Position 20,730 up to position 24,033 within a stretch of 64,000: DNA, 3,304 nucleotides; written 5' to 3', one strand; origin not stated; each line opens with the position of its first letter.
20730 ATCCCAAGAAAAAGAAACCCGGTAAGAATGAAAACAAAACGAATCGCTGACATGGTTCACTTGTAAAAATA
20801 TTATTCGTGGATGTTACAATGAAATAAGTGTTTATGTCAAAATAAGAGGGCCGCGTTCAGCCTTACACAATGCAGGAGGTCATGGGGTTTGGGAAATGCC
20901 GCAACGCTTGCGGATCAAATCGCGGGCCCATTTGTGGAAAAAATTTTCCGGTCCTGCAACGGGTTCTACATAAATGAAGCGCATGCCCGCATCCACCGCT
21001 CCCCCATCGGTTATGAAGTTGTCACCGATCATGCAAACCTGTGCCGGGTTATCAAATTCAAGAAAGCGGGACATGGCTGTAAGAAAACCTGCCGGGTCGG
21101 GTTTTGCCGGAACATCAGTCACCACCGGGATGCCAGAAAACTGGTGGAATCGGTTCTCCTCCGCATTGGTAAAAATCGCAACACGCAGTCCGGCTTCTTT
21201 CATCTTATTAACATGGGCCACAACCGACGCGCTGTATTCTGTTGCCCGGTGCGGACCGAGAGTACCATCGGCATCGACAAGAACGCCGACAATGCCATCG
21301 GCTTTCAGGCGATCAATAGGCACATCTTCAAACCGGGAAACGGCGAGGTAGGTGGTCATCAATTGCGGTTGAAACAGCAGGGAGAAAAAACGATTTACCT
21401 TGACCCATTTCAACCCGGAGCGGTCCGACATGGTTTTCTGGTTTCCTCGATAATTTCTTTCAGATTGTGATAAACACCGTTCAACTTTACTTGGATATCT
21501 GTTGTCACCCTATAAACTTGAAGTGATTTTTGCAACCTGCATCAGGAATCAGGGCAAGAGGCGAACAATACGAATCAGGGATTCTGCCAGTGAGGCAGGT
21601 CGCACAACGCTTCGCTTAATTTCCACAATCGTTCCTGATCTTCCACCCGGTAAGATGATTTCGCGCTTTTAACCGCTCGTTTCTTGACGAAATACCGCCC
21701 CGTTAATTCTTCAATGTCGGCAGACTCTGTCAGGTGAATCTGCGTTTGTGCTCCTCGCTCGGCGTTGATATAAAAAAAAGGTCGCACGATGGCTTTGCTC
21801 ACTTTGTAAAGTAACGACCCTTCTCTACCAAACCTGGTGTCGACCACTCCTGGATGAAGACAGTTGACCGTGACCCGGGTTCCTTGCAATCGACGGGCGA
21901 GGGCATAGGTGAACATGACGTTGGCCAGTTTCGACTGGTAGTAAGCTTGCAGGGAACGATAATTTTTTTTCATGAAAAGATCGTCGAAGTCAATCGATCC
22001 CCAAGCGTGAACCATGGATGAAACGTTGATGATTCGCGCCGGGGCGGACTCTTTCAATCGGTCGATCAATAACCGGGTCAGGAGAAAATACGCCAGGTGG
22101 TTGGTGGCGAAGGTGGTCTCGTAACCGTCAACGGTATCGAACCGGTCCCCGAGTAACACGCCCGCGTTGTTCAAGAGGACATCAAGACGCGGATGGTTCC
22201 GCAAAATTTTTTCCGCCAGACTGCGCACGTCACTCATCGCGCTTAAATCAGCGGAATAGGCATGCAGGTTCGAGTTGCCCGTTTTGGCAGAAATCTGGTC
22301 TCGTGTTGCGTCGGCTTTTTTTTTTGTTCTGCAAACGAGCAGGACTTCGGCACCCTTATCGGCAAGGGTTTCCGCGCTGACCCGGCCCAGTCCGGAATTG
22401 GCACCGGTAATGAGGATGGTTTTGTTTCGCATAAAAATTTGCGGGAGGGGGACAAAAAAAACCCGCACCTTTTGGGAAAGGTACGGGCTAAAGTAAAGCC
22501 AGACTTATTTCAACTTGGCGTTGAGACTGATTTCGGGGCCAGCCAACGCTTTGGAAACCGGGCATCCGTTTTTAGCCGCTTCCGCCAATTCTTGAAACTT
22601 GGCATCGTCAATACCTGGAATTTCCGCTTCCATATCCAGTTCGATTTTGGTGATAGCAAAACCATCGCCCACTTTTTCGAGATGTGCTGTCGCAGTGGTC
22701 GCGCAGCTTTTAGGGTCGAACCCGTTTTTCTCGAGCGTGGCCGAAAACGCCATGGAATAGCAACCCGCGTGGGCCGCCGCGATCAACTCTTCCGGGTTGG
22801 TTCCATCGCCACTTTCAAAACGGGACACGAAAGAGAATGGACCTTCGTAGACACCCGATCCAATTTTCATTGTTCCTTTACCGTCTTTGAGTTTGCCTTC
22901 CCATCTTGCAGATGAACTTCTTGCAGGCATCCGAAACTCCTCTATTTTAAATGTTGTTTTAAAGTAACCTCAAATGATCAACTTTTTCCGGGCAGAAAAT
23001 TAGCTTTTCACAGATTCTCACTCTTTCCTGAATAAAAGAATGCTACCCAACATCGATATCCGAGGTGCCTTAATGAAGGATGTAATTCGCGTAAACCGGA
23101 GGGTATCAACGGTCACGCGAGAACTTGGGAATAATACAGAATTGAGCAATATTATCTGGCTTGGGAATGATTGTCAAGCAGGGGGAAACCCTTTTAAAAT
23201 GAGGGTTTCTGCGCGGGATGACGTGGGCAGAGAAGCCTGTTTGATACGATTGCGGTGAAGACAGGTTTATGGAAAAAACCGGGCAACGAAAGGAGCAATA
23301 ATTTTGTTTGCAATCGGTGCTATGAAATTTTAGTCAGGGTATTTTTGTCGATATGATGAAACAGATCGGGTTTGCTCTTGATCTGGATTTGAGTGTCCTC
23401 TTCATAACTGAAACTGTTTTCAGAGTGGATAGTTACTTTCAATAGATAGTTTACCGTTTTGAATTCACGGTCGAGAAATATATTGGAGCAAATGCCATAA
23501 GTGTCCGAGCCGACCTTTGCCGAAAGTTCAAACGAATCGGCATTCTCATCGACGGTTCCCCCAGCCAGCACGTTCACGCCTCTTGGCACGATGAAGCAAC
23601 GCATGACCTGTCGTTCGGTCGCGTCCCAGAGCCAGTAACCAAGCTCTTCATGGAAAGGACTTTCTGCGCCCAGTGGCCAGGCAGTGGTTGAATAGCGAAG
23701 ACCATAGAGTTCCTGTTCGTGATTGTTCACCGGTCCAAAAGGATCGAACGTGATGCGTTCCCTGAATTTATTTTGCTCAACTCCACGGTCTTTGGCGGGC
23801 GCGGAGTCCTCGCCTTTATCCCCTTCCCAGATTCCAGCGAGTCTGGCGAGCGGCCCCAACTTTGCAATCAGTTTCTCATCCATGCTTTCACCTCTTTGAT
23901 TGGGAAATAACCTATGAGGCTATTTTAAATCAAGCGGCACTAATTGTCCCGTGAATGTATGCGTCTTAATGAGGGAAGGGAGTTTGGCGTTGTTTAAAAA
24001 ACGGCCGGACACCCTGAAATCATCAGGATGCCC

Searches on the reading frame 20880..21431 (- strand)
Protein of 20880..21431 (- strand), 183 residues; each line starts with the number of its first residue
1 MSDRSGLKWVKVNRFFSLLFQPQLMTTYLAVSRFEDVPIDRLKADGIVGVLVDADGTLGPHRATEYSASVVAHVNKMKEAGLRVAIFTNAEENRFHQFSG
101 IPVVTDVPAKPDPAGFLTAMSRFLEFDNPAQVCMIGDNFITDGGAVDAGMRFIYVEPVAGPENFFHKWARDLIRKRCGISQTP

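Call 5: search_protein_families(library=pfam, proteins=[window:20880-21431:-])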
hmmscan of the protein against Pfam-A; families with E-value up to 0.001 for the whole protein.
window:20880-21431:- (183 aa): 4 families
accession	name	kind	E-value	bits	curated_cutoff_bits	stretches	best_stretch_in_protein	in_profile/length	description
PF00702.32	Hydrolase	-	7.7e-08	33.4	26.4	1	41-140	74-182/191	haloacid dehalogenase-like hydrolase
PF09419.16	PGP_phosphatase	-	3.8e-07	30.3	20.4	1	15-142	7-149/168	Mitochondrial PGP phosphatase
PF13242.12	Hydrolase_like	-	4.7e-05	23.7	22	1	109-155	3-48/75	HAD-hyrolase-like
PF13419.12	HAD_2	-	0.0002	21.9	23.8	0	68-155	82-178/178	Haloacid dehalogenase-like hydrolase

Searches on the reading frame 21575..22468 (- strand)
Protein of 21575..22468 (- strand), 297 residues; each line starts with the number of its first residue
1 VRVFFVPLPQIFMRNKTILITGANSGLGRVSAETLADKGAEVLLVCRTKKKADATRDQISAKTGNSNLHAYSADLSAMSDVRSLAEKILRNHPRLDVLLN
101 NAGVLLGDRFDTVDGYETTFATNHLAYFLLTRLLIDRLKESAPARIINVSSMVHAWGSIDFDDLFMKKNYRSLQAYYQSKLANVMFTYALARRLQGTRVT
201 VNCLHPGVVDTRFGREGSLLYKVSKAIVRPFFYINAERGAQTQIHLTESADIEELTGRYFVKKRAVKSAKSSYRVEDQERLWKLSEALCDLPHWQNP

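Call 5: search_protein_families(library=pfam, proteins=[window:21575-22468:-])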
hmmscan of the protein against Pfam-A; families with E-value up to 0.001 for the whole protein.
window:21575-22468:- (297 aa): 4 families
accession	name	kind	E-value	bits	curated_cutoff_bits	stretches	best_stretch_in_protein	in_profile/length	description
PF00106.31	adh_short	-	3e-37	128.5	26.6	1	16-215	1-188/195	short chain dehydrogenase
PF13561.12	adh_short_C2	-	2e-22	80.4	27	1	22-215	1-182/236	Enoyl-(Acyl carrier protein) reductase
PF08659.16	KR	-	9.5e-11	42.4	22.6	1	17-158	2-143/180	KR domain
PF01370.27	Epimerase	-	1.8e-06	28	20.9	1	18-200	1-165/240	NAD dependent epimerase/dehydratase family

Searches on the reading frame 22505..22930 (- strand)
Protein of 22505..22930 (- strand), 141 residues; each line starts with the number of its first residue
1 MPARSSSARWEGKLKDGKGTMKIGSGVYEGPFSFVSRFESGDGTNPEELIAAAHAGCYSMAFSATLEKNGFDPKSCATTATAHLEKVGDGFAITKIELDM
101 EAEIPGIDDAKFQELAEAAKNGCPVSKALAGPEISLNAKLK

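Call 5: search_protein_families(library=pfam, proteins=[window:22505-22930:-])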
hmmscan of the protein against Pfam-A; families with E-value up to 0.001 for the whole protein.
window:22505-22930:- (141 aa): 1 family
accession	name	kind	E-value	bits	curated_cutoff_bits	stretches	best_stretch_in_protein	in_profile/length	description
PF02566.24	OsmC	-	2.3e-21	76.5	27.5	1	41-135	3-98/100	OsmC-like protein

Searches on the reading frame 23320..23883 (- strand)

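Call 5: search_protein_families(library=pfam, proteins=[window:23320-23883:-])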
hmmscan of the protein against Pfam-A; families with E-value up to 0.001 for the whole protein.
window:23320-23883:- (187 aa): 1 family
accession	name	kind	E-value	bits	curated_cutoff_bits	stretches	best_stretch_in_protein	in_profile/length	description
PF08768.17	THAP4_heme-bd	-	4.1e-22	79.4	25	1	8-185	1-151/151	THAP4-like, heme-binding beta-barrel domain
